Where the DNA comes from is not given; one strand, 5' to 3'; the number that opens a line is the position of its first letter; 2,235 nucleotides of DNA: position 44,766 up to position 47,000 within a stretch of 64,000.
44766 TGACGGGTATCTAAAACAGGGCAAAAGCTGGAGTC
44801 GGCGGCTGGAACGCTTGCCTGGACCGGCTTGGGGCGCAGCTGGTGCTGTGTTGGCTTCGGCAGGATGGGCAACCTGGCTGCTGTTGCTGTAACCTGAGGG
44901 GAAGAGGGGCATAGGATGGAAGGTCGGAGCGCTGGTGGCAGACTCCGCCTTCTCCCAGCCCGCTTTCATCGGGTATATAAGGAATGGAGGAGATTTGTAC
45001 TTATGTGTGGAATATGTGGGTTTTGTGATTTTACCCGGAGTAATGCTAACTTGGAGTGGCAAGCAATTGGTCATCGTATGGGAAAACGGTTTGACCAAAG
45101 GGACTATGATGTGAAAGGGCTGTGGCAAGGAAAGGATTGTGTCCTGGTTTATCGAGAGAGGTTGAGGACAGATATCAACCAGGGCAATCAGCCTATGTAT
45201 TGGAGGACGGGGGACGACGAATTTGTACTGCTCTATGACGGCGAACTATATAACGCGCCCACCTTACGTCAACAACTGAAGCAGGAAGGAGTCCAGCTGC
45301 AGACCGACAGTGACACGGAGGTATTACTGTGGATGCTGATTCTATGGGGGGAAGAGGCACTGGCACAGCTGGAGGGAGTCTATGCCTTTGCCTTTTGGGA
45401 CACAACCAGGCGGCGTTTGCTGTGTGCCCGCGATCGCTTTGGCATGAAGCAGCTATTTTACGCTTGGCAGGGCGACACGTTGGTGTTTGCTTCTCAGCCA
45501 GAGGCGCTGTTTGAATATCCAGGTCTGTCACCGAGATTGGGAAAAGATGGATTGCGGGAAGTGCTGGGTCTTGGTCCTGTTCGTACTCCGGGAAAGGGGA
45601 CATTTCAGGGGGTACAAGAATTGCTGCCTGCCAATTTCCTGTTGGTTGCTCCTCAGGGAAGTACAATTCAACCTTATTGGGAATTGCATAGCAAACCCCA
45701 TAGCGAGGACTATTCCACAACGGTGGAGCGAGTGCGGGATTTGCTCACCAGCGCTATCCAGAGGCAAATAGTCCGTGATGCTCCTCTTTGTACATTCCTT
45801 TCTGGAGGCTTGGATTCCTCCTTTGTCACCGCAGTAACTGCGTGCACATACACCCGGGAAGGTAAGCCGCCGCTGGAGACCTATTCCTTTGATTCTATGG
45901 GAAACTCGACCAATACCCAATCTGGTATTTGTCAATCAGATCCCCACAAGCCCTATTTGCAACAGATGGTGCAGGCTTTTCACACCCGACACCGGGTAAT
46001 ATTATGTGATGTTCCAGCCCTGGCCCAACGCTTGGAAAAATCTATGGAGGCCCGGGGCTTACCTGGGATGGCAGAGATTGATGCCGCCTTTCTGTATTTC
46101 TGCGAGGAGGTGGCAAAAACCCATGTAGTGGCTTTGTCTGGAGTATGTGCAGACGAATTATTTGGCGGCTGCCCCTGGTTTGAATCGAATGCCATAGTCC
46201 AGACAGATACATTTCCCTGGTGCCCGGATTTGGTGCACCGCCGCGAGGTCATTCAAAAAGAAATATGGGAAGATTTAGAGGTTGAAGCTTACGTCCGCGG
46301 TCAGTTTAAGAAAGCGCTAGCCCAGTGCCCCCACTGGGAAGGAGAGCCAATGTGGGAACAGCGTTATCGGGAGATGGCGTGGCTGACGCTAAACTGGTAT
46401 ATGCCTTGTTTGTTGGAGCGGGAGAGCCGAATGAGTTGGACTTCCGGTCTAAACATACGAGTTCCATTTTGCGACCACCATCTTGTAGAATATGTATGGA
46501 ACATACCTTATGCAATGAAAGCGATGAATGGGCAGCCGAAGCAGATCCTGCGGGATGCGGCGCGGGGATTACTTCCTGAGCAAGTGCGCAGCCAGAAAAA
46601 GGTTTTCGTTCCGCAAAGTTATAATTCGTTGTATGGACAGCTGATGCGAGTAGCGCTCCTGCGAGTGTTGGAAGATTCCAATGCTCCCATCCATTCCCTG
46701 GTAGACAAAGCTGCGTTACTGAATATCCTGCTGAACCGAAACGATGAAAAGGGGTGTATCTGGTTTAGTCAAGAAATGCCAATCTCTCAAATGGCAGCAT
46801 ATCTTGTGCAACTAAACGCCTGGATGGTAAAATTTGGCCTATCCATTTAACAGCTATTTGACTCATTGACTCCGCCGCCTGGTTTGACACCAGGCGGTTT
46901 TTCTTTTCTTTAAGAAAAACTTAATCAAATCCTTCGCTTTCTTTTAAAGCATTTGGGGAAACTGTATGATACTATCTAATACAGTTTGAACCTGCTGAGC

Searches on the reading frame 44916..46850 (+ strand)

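Call 21: search_protein_families(library=pfam, proteins=[window:44916-46850:+], max_evalue=0.001)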
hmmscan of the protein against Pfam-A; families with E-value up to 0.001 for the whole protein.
window:44916-46850:+ (644 aa): 3 families
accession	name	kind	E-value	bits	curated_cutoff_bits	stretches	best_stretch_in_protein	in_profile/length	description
PF00733.27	Asn_synthase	-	5.4e-67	227.4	21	1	273-636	2-352/354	Asparagine synthase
PF13537.11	GATase_7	-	1e-35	122.8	25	1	85-199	7-122/123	Glutamine amidotransferase domain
PF13522.11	GATase_6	-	3.2e-30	105.3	27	1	66-193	3-129/130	Glutamine amidotransferase domain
